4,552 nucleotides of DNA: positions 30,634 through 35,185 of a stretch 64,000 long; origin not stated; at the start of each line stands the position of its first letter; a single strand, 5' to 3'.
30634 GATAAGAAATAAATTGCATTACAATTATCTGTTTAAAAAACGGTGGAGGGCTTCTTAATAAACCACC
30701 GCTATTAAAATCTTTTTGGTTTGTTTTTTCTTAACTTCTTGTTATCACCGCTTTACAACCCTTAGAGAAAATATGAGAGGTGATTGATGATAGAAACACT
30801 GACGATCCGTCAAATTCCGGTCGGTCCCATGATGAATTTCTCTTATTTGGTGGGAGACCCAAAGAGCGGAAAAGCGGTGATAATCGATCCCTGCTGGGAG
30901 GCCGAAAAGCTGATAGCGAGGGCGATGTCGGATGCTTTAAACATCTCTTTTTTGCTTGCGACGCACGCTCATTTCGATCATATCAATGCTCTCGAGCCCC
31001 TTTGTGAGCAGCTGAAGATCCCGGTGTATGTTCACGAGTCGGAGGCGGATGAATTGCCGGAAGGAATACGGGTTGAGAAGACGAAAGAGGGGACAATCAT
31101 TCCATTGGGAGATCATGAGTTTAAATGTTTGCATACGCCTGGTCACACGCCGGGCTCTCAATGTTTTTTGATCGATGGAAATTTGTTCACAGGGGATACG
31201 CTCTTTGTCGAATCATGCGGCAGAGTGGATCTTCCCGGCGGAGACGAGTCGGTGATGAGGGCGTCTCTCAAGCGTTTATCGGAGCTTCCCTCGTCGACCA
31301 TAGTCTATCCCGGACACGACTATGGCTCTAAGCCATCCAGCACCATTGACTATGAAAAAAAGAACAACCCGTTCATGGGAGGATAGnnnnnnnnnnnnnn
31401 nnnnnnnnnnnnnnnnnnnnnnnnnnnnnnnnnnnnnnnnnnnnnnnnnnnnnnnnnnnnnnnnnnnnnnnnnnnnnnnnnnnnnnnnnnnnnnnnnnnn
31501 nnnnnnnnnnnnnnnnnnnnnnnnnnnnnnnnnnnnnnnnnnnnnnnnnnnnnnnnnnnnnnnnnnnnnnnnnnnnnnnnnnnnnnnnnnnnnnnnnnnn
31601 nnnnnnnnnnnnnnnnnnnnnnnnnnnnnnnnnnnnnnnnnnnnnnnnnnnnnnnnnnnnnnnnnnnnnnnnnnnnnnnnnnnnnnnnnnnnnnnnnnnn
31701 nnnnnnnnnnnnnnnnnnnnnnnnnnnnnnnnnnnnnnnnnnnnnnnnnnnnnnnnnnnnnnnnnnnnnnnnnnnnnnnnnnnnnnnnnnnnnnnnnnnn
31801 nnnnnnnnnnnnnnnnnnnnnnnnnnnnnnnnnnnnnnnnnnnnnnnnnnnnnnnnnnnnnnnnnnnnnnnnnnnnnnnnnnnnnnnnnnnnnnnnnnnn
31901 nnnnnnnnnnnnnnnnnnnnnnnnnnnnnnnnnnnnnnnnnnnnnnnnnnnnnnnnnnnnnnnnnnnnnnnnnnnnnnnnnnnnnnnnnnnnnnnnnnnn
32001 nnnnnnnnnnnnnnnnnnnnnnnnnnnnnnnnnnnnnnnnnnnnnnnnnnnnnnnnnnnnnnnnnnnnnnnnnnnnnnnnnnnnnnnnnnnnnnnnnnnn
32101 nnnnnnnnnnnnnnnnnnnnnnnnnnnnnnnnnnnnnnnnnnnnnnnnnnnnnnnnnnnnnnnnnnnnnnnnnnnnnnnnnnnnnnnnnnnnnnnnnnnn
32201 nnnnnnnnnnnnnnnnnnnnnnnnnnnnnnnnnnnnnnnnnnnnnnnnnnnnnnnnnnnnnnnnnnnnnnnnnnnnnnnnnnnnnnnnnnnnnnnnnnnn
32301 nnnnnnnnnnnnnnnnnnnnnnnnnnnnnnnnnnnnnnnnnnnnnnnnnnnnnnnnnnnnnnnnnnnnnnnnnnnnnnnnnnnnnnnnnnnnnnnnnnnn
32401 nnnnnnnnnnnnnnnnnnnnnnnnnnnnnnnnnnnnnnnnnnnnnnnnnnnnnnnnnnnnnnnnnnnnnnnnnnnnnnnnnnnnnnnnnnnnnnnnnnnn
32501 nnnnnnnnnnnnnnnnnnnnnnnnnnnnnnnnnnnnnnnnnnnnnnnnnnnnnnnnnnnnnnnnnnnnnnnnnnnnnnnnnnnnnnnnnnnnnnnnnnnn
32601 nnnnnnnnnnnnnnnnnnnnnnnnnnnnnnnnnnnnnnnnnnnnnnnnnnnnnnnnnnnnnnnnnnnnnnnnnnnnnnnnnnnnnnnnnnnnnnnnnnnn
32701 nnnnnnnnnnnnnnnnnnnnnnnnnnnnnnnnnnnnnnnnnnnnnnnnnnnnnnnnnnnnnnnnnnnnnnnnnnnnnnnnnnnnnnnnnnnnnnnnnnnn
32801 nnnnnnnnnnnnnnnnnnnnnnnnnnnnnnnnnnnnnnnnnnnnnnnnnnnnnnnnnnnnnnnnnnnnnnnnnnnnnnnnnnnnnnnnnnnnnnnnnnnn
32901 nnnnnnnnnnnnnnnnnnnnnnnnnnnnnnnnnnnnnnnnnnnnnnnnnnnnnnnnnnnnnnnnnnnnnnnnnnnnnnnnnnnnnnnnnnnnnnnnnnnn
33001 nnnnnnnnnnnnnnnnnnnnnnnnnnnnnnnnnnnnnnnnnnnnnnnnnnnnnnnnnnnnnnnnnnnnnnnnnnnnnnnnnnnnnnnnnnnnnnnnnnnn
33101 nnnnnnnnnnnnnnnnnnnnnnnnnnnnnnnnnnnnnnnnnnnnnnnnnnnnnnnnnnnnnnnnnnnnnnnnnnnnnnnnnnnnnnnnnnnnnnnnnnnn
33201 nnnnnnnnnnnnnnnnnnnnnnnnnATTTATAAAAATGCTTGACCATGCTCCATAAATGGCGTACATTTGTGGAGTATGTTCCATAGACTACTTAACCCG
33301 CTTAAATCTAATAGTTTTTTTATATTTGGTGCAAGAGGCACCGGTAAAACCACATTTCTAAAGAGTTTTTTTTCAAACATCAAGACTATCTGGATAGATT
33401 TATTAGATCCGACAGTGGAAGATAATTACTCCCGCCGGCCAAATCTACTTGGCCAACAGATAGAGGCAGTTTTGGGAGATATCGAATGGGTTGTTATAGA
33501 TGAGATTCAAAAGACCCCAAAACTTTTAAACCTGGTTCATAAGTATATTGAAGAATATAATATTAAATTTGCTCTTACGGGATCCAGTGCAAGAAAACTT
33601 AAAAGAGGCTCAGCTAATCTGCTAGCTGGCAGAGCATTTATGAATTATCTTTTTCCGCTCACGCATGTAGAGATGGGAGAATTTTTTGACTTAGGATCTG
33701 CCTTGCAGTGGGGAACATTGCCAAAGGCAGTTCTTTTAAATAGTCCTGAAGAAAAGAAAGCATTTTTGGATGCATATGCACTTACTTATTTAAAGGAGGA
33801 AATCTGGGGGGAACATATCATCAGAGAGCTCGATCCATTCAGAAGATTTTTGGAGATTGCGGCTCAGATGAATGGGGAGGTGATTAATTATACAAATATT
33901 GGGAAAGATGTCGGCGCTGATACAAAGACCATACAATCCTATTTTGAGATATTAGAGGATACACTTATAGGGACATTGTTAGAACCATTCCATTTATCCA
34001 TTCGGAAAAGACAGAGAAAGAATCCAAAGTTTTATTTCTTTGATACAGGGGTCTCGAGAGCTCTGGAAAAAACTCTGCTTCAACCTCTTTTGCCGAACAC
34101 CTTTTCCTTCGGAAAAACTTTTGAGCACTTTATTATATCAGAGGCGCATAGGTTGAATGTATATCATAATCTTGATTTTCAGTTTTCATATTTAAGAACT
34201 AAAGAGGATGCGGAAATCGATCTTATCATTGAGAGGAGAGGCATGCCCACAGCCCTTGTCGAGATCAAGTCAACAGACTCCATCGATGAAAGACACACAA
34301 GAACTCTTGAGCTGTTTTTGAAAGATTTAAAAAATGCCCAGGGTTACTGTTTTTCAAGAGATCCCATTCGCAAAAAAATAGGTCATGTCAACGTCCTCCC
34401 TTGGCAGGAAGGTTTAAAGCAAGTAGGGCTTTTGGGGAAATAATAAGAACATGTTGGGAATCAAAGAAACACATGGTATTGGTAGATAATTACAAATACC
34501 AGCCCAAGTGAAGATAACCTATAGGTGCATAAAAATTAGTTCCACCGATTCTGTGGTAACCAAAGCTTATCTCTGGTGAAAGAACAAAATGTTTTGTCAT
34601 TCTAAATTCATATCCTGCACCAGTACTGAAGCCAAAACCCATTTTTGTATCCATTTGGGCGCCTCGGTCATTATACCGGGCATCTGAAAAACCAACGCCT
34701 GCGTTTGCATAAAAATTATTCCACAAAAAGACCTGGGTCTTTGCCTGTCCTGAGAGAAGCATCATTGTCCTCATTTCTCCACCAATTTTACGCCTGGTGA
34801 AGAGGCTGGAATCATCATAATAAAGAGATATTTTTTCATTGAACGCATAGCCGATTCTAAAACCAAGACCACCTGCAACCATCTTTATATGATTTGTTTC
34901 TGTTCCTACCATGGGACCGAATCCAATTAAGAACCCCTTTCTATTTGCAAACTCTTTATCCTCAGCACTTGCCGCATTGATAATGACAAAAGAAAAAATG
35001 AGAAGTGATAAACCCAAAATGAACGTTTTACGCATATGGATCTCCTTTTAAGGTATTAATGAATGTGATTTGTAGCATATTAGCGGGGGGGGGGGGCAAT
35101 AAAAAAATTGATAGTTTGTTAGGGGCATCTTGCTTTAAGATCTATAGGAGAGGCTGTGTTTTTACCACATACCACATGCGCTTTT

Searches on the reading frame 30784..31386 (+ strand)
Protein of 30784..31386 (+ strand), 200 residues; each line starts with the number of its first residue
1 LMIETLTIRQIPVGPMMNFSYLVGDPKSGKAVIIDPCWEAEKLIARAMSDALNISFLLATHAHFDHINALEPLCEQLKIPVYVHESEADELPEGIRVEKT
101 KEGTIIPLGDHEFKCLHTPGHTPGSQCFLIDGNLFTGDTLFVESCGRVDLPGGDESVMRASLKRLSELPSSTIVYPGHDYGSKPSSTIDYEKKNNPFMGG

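Call 39: search_protein_families(library=pfam, proteins=[window:30784-31386:+], max_evalue=0.0001)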
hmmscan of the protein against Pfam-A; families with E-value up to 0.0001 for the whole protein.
window:30784-31386:+ (200 aa): 2 families
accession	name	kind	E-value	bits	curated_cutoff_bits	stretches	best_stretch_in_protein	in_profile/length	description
PF00753.33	Lactamase_B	-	8e-26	91.6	22.7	1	14-178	2-196/196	Metallo-beta-lactamase superfamily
PF12706.13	Lactamase_B_2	-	3.4e-07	30.5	27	1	32-103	3-82/200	Beta-lactamase superfamily domain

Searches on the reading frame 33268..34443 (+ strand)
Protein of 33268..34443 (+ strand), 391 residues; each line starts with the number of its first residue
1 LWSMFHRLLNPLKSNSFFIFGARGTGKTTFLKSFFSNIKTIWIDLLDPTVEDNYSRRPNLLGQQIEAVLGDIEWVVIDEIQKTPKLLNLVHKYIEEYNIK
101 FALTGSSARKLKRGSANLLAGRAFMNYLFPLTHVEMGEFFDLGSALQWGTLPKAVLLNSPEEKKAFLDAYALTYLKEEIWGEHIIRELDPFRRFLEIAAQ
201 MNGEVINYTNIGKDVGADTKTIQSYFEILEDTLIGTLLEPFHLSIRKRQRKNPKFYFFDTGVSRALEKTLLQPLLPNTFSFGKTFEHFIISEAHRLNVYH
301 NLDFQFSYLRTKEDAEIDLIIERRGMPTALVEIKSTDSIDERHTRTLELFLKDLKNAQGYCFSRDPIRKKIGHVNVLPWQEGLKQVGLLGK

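Call 39: search_protein_families(library=pfam, proteins=[window:33268-34443:+], max_evalue=0.0001)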
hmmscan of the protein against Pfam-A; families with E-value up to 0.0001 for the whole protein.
window:33268-34443:+ (391 aa): 2 families
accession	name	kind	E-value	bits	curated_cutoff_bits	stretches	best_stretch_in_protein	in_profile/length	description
PF13635.12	DUF4143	-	1.7e-32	112.8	28.1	1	185-335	10-159/160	Domain of unknown function (DUF4143)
PF13173.12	AAA_14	-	7.9e-21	74.9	27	1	16-136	4-128/129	AAA domain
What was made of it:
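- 33200..44240 (.): Low-GC island that contains the operon plus a DUF4143 AAA ATPase (33268-34443, +) and a small OMP beta-barrel gene (34490-35035, -). Pfam for the two extra genes (call 39).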

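Call 95: search_protein_families(library=padloc, proteins=[window:33268-34443:+], max_evalue=0.001)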
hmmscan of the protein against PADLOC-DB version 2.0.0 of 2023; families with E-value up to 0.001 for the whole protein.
window:33268-34443:+ (391 aa): 7 families
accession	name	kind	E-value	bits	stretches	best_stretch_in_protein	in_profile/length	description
PDLC04790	PDC-S01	-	7.8e-58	194.2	2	145-356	177-388/422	-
PDLC04789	PDC-S01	-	4.3e-49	165.5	1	14-367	17-369/375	-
PDLC04787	PDC-S01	-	4.4e-35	119.3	1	18-379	31-405/412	-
PDLC04791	PDC-S01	-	1.1e-26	91.4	1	17-359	22-372/395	-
PDLC04788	PDC-S01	-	1e-14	52.3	2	192-368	234-412/448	-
PDLC04786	PDC-S01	-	7.3e-11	39.5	2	247-375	300-422/439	-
PDLC04792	PDC-S01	-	1.7e-10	38.1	1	243-378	295-426/452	-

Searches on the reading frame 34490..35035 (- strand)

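Call 39: search_protein_families(library=pfam, proteins=[window:34490-35035:-], max_evalue=0.0001)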
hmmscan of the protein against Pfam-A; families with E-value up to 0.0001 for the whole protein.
window:34490-35035:- (181 aa): 2 families
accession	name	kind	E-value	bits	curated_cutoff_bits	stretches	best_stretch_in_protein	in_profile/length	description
PF13505.12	OMP_b-brl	-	2.9e-07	31.2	28.7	1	12-163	4-155/175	Outer membrane protein beta-barrel domain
PF03797.25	Autotransporter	-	4.3e-05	23.8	26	0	97-168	72-152/255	Autotransporter beta-domain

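Call 95: search_protein_families(library=padloc, proteins=[window:34490-35035:-], max_evalue=0.001)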
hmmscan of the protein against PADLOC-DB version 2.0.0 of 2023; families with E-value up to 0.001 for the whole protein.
window:34490-35035:- (181 aa): 0 families
